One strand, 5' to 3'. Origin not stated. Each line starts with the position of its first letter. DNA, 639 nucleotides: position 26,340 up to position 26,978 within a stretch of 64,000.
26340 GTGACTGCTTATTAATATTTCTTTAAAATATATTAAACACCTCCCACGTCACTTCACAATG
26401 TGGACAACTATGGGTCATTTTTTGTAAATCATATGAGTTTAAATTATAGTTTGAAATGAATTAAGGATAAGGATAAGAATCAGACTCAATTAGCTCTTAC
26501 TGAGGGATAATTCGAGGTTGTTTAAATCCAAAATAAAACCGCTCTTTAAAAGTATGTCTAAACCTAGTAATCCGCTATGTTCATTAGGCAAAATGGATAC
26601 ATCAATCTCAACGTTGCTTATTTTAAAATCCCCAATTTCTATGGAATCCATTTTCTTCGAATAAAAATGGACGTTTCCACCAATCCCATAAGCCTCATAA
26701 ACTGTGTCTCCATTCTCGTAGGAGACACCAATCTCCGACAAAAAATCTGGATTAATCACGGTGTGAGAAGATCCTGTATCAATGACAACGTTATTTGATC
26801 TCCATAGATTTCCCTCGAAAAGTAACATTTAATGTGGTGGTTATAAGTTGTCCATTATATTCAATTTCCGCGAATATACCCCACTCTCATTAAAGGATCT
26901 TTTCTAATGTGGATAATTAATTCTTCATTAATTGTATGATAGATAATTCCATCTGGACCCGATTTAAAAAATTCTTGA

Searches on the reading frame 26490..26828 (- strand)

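Call 85: search_protein_families(library=pfam, max_evalue=0.00001, proteins=[window:26490-26828:-])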
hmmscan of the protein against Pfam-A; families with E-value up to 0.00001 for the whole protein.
window:26490-26828:- (112 aa): 2 families
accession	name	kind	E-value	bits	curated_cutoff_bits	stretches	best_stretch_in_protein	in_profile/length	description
PF13650.11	Asp_protease_2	-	2.7e-13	50.9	24.3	1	13-91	11-89/90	Aspartyl protease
PF13975.11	gag-asp_proteas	-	6.8e-12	46.3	28.2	1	13-93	11-90/92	gag-polyprotein putative aspartyl protease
